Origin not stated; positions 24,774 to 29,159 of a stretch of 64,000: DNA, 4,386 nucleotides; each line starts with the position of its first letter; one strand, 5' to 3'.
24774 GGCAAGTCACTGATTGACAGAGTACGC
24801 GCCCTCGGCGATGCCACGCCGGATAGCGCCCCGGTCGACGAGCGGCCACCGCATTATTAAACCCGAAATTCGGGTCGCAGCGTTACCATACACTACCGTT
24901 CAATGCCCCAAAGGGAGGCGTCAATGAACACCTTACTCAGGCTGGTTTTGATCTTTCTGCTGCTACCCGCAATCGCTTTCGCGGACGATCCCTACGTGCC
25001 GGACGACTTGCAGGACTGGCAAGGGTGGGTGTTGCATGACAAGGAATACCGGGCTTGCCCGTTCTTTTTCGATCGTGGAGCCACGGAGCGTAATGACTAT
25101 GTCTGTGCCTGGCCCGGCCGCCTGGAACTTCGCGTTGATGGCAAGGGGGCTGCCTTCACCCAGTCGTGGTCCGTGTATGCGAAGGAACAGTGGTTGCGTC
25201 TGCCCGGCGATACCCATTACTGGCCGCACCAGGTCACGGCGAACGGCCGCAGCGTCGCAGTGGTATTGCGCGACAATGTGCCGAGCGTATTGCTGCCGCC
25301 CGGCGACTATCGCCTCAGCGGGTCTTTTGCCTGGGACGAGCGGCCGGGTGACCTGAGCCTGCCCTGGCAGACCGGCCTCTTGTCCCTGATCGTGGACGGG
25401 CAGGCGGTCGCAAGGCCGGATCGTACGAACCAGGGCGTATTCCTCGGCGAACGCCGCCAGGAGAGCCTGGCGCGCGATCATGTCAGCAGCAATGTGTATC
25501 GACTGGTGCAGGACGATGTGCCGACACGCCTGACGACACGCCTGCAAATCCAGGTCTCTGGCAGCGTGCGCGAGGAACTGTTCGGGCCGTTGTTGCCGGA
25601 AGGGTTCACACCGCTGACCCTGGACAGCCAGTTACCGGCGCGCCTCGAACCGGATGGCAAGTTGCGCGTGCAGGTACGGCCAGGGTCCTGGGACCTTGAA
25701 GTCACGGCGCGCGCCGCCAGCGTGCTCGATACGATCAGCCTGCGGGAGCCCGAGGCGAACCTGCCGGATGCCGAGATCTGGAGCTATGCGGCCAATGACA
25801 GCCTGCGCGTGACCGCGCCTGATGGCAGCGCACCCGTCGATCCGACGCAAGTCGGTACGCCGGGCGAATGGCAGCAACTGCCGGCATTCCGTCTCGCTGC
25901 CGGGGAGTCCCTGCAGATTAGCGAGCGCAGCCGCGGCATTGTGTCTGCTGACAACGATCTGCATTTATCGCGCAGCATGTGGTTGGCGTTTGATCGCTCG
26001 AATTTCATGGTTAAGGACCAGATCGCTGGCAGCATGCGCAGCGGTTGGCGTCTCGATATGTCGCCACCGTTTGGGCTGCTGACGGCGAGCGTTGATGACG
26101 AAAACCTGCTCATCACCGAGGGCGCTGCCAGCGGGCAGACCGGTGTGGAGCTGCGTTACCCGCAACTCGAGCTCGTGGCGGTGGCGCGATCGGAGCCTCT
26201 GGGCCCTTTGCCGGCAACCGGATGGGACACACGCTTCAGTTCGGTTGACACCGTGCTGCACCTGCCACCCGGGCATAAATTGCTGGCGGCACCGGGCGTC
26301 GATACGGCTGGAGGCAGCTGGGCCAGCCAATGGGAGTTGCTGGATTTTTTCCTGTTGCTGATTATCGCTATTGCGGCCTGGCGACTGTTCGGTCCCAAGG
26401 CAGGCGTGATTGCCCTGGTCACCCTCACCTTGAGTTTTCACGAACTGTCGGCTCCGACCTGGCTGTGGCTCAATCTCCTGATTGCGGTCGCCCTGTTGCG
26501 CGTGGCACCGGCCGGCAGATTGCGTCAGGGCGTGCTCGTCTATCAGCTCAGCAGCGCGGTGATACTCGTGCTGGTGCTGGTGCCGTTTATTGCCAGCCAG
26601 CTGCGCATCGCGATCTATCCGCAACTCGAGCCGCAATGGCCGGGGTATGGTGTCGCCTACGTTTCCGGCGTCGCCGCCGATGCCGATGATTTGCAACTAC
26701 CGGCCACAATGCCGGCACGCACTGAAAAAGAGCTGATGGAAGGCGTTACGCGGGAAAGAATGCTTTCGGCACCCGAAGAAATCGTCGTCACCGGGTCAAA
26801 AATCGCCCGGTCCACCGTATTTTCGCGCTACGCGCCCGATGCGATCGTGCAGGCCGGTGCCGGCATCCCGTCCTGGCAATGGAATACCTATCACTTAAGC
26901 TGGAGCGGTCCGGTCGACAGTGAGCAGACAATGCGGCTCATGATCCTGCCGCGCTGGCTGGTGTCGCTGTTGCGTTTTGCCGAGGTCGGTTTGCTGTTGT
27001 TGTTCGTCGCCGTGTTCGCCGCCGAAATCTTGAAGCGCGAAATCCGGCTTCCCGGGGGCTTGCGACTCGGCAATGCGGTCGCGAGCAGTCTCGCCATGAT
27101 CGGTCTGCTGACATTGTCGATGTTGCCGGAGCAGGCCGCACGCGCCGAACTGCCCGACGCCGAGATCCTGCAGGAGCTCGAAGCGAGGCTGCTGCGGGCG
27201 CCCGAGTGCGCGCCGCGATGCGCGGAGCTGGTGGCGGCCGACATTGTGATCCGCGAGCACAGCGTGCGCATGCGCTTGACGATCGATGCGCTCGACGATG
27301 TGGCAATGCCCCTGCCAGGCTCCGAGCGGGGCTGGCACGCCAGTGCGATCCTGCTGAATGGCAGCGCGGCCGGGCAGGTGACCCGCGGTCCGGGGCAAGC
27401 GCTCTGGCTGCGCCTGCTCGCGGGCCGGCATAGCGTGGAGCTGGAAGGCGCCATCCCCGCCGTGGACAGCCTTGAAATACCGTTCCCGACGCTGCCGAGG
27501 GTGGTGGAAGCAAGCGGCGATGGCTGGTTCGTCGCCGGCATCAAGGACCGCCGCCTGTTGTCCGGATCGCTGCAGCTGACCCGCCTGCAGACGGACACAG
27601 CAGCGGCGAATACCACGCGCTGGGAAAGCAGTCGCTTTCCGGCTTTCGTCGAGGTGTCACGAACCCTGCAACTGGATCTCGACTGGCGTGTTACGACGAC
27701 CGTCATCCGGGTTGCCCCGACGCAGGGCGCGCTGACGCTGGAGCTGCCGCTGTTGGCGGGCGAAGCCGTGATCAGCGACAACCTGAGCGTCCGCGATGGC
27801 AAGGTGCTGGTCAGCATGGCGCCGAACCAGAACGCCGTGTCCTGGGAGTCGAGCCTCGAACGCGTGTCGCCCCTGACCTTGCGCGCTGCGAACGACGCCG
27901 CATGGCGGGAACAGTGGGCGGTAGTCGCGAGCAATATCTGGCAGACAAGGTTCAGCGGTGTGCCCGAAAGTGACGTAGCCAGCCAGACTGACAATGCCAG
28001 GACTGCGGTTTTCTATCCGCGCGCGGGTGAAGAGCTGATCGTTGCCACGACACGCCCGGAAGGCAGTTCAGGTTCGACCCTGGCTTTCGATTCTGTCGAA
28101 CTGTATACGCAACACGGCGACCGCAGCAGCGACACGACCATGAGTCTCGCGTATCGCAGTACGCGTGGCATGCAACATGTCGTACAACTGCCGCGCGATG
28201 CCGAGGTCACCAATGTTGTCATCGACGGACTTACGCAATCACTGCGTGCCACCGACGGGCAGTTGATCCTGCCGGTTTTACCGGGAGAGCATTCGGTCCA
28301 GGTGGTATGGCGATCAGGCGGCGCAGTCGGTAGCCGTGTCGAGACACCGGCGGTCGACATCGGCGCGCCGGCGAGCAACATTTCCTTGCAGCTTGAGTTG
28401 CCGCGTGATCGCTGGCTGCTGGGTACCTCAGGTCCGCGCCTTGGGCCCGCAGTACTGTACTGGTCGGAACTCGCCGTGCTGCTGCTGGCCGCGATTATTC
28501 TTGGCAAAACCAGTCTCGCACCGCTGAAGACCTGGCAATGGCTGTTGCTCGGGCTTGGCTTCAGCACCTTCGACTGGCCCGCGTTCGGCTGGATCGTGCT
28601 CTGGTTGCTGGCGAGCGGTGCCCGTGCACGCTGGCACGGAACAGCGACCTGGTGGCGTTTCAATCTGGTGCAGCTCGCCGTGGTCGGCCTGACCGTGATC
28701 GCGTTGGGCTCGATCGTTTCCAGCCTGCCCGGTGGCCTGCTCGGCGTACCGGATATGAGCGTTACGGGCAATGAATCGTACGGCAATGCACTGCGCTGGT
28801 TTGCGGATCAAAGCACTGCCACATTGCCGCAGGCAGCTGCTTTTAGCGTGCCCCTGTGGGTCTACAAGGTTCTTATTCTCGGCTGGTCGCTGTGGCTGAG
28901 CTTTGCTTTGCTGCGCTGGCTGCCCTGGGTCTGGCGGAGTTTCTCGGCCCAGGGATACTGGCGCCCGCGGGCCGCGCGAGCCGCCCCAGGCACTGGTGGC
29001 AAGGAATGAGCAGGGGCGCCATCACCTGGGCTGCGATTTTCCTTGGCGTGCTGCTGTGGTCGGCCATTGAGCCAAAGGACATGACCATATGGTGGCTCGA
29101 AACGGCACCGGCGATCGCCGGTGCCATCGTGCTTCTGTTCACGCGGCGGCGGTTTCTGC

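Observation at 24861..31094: Translationally coupled four-gene envelope operon built around an uncharacterised 1,361-aa membrane protein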

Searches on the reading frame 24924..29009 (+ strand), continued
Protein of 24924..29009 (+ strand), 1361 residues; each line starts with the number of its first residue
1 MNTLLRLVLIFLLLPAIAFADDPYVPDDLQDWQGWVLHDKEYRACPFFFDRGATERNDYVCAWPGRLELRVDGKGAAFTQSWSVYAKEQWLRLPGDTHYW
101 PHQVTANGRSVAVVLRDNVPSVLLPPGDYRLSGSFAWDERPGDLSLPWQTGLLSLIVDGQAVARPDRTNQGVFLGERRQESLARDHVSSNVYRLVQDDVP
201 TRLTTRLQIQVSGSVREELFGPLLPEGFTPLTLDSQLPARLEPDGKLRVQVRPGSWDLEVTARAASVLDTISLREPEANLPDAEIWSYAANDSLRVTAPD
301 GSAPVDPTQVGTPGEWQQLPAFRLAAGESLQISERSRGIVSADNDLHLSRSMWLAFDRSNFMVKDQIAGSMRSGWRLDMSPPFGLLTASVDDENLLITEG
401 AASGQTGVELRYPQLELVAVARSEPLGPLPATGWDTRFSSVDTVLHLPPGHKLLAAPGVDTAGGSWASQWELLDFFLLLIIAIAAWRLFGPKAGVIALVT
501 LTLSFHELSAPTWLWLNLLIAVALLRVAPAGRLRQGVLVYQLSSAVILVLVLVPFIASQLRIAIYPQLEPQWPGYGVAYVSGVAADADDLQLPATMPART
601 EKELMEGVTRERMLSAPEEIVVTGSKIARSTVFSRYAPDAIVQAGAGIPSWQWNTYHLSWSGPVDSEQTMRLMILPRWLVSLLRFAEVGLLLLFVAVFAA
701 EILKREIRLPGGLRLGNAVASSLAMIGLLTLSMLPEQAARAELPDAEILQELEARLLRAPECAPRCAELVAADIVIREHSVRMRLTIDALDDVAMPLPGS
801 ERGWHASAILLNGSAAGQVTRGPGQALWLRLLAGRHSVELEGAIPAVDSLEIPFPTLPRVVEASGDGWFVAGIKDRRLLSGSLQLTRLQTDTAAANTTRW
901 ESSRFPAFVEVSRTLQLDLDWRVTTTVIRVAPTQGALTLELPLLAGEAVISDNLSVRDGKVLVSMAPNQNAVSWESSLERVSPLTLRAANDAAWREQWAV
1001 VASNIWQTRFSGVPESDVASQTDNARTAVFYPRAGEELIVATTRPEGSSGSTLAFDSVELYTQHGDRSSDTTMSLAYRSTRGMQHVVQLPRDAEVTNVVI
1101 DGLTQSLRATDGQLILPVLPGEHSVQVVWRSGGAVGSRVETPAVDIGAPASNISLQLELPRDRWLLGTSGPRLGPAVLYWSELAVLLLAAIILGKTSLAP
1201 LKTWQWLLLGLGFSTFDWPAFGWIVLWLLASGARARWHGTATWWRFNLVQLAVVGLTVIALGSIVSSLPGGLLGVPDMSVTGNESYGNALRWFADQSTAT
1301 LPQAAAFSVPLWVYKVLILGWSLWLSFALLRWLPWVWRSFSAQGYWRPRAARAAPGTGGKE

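Call 58: search_solved_structures(query=A3, max_evalue=10)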
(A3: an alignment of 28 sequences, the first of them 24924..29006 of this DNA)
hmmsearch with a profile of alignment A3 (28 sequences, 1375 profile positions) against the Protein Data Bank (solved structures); distinct sequences matched with E-value up to 10: 3.
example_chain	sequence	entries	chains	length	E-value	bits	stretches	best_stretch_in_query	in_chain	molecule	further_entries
8hs2_R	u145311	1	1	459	0.78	10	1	529-578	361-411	Soluble cytochrome b562,G-protein coupled receptor 20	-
8hs3_R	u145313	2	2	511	0.92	9.7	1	529-578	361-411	Soluble cytochrome b562,G-protein coupled receptor 20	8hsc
1uaz_A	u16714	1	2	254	1.4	9.1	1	1197-1277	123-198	archaerhodopsin-1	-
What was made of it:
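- On Ribophorin I / Ost1 (Pfam PF04597): A profile of 28 diverse members against PDB sequences finds no OST subunit (call 58).
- There is no sequence-level signal to Ost1 (call 58).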

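Call 61: search_protein_families(library=pfam, alignment_id=A5, max_evalue=0.00001)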
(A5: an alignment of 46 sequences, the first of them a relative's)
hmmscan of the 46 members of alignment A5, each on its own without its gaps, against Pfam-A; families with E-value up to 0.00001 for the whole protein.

A. member 1, L021:13983-15008:+ (342 aa): 1 family
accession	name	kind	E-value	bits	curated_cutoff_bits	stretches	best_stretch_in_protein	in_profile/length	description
PF00160.26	Pro_isomerase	-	3.7e-33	115.4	21.7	1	78-247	5-144/159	Cyclophilin type peptidyl-prolyl cis-trans isomerase/CLD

B. families by the number of members that match (of 46 scanned): 58 families (the first 25 are shown)
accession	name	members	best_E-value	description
PF18967.5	PycTM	6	3.2e-24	Pycsar effector protein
PF05175.20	MTS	5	2.3e-19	Methyltransferase small domain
PF17827.6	PrmC_N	5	3.8e-18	PrmC N-terminal domain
PF13847.12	Methyltransf_31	5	1.4e-15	Methyltransferase domain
PF13649.12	Methyltransf_25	5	2.6e-13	Methyltransferase domain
PF08241.18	Methyltransf_11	5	2e-10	Methyltransferase domain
PF01433.26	Peptidase_M1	4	9.8e-65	Peptidase family M1 domain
PF11838.14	ERAP1_C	4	6.2e-47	ERAP1-like C-terminal domain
PF17900.6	Peptidase_M1_N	4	9.9e-41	Peptidase M1 N-terminal domain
PF06325.19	PrmA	4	2.1e-07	Ribosomal protein L11 methyltransferase (PrmA)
PF02129.25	Peptidase_S15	3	3.5e-58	X-Pro dipeptidyl-peptidase (S15 family)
PF04069.17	OpuAC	3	1.4e-52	Substrate binding domain of ABC-type glycine betaine transport system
PF19662.4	DUF6165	3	6e-11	Family of unknown function (DUF6165)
PF08242.18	Methyltransf_12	3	1.1e-08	Methyltransferase domain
PF05960.17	DUF885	2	1.4e-80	Bacterial protein of unknown function (DUF885)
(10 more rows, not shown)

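Call 74: search_protein_families(library=pfam, proteins=[P0192, P0256, P0198, P0248, P0129, P0238], max_evalue=0.01)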
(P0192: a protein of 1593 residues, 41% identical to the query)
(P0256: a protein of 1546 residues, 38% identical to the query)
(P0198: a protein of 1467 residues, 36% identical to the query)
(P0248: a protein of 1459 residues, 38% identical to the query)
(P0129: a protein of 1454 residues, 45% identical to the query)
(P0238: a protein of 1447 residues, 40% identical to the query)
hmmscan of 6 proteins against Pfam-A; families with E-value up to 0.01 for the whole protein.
P0192 (1593 aa): 0 families

P0256 (1546 aa): 0 families

P0198 (1467 aa): 0 families

P0248 (1459 aa): 0 families

P0129 (1454 aa): 0 families

P0238 (1447 aa): 0 families
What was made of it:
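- No Pfam domain was found in the six longest distant members (call 74).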

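Call 78: list_cluster_members(proteins=[P0121, P0125, P0138, P0147, P0155, P0161, P0177, P0218, P0260, P0269])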
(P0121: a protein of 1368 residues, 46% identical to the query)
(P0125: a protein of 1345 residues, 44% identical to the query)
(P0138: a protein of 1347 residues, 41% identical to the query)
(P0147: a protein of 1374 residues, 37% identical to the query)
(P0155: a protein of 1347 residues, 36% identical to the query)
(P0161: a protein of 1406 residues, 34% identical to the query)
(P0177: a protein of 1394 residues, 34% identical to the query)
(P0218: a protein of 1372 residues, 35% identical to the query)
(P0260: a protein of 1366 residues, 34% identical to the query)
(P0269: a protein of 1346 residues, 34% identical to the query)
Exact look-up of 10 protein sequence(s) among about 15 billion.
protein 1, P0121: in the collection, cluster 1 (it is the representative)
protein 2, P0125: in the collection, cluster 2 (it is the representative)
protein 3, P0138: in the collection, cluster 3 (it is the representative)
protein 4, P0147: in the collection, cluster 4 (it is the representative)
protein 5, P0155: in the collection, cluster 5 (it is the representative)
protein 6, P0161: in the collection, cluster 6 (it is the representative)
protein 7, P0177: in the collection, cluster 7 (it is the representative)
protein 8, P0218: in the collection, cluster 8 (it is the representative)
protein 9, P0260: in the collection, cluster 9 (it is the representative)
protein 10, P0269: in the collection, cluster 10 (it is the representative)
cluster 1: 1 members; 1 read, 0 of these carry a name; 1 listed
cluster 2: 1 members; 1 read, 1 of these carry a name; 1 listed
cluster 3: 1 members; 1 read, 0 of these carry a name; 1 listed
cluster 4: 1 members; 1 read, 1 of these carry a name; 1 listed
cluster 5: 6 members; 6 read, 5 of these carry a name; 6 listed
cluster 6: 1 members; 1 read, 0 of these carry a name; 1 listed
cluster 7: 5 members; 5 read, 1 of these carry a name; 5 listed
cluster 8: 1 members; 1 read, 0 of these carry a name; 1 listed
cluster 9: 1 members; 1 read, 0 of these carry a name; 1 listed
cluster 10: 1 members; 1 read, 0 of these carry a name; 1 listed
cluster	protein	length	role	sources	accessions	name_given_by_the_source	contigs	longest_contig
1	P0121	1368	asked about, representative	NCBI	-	-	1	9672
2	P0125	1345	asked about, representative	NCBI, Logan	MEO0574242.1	MAG: hypothetical protein AAF004_02180 [Pseudomonadota bacterium]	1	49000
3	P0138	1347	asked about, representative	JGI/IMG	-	-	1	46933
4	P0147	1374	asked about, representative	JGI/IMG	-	hypothetical protein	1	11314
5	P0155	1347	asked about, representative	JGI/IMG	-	hypothetical protein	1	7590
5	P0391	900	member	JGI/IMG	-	hypothetical protein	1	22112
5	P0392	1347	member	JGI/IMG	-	hypothetical protein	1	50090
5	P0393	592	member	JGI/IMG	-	hypothetical protein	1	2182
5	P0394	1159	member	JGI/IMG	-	hypothetical protein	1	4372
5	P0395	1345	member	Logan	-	-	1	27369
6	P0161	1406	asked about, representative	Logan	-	-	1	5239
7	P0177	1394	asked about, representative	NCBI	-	-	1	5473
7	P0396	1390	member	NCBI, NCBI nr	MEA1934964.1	MAG: hypothetical protein U9N60_11160 [Thermodesulfobacteriota bacterium] | hypothetical protein [Thermodesulfobacteriota bacterium]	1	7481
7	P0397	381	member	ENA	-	-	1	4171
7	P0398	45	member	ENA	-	-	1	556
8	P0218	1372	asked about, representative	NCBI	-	-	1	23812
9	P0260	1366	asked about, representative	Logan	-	-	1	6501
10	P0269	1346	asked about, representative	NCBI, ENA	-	-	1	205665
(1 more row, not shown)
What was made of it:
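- Tried and rejected: (8) Source names of ten distant cluster representatives were all 'hypothetical protein' (call 78).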

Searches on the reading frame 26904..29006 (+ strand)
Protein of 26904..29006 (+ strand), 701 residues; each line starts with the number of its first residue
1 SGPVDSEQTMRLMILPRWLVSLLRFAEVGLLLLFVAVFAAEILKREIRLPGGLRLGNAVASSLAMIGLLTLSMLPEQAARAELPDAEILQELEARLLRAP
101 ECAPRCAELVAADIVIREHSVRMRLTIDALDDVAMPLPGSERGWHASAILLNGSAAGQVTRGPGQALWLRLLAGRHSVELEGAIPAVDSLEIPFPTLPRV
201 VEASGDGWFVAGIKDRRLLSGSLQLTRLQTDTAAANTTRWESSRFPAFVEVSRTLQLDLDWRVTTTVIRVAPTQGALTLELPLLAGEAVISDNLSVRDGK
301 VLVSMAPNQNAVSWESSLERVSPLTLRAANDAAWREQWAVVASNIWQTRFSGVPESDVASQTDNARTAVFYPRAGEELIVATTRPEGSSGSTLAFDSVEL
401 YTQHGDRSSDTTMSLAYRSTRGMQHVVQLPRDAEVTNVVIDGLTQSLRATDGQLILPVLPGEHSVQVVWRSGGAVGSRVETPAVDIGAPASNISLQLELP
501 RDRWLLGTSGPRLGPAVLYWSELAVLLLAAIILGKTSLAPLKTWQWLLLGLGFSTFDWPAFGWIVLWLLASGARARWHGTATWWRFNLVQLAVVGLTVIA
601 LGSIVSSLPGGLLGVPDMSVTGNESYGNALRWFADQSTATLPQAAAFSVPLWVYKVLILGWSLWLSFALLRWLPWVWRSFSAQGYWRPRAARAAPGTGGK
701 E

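Call 53: predict_structure(alignment_id=A2)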
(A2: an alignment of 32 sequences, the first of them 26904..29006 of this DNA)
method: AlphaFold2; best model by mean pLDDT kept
length: 701 residues; sequences in the alignment: 32
mean_pLDDT: 68.0   pTM: 0.31
mean pLDDT of the five models: 68.0, 66.8, 65.7, 64.9, 61.4
residues with pLDDT >= 90: 41; 70-90: 370; 50-70: 145; < 50: 145
segments of 3 or more residues with pLDDT < 50: 1-15, 45-50, 52-62, 73-85, 95-104, 214-218, 230-245, 387-391, 502-516, 614-648, 691-701
pLDDT, mean of each block of 10 residues (from residue 1): 31 50 68 61 49 46 52 39 46 43 59 84 86 79 80 66 72 85 80 77 74 52 67 30 53 88 89 70 86 80 81 89 86 84 80 70 70 86 60 78 76 86 79 84 78 80 87 62 82 78 33 48 76 77 80 72 83 73 77 83 74 42 28 29 42 69 78 76 67 41 33
secondary structure, 60 per line:
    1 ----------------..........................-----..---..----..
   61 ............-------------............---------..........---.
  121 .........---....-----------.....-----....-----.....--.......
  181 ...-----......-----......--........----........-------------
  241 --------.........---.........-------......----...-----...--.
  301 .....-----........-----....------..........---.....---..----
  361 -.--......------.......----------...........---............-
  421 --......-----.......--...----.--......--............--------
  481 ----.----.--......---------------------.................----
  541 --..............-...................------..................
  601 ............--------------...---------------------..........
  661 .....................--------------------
elements in order (helices of 4 or more, strands of 3 or more residues): H17-42 H59-72 H86-97 E107-116 E120-129 E133-136 E148-152 E158-161 E167-171 E174-183 E189-194 E200-205 E208-215 E220-227 E249-257 E261-269 E277-282 E287-289 E295-297 E300-305 E311-318 E324-327 E334-343 E347-351 E365-370 E377-383 E394-404 E408-419 E423-428 E434-440 E443-445 E453-458 E461-472 E493-498 H520-536 H543-556 H558-576 H583-612 H651-681
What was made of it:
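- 27201..28433 (+): g1 periplasmic all-beta domain B (aa ~760-1170), with the conserved CxxxC motif C762/C766. AF2 strands at aa 767-1158 (call 53).
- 28461..28946 (+): g1 TM bundle B (aa 1180-1272, four helices), a conserved periplasmic loop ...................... (aa 1273-1310) and the last TM helix (aa 1311-1341). The C-terminal tail is Arg-rich and cytoplasmic. AF2 in call 53.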

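Call 56: fold_search(model_id=the predicted structure, library=pdb)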
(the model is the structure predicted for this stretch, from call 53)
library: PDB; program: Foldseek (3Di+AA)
matches with E <= 10: 719; with E <= 0.001: 16
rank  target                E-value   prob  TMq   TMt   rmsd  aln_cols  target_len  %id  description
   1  8b6l_O                2.9e-06  1.00  0.14  0.16  14.9       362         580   13  Subtomogram average of the human Sec61-TRAP-OSTA-translocon (released 2022-12-07)
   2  6s7t_E                3.8e-06  1.00  0.15  0.23  21.1       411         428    9  Cryo-EM structure of human oligosaccharyltransferase complex OST-B (released 2019-12-18)
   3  6c26_1                8.2e-06  1.00  0.13  0.20  15.5       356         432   12  The Cryo-EM structure of a eukaryotic oligosaccharyl transferase complex (released 2018-01-31)
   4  8pn9_E                1.2e-05  1.00  0.15  0.18  21.4       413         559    9  Structure of human oligosaccharyltransferase OST-A complex bound to NGI-1 (released 2024-05-08)
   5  7oci_A                1.7e-05  1.00  0.14  0.20  13.5       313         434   10  Cryo-EM structure of yeast Ost6p containing oligosaccharyltransferase complex (released 2022-02-16)
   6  8t2v_A                3.4e-05  0.80  0.11  0.09  24.1       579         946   10  Cryo-EM Structures of Full-length Integrin alphaIIbbeta3 in Native Lipids (released 2023-07-26)
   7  7ahs_B                1.1e-04  0.69  0.09  0.17  18.7       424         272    9  titin-N2A Ig81-Ig83 (released 2021-03-24)
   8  6ezn_A                1.2e-04  1.00  0.13  0.19  15.5       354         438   11  Cryo-EM structure of the yeast oligosaccharyltransferase (OST) complex (released 2018-01-17)
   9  7sqc_F0               2.1e-04  0.75  0.10  0.18  19.0       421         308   12  Ciliary C1 central pair apparatus isolated from Chlamydomonas reinhardtii (released 2022-04-13)
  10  9ijj_h                3.1e-04  0.91  0.16  0.10  17.4       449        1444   10  In situ structure of the central apparatus in mouse sperm axoneme. (released 2025-06-04)
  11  9ub7_E                3.5e-04  0.44  0.10  0.12  30.4       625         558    9  Structure of glycosylphosphatidylinositol transamidase,state 1 (released 2026-04-08)
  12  8agb_E                3.9e-04  0.99  0.15  0.22  20.1       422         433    8  Structure of yeast oligosaccharylransferase complex with lipid-linked oligosaccharide bound (released 2022-12-07)
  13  7vcn_B                5.1e-04  0.21  0.07  0.09  26.1       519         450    8  Crystal Structure of PitA fragment from pilus islet-2 of Streptococcus oralis with Tb-Xo4 (released 2022-07-13)
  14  7w6b                  6.6e-04  0.30  0.08  0.07  27.4       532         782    6  Crystal Structure of PitA from pilus islet-2 of Streptococcus oralis (released 2022-06-01)
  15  5lg6_A                7.0e-04  0.97  0.10  0.08  20.4       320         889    7  Structure of the deglycosylated porcine aminopeptidase N ectodomain (released 2017-04-12)
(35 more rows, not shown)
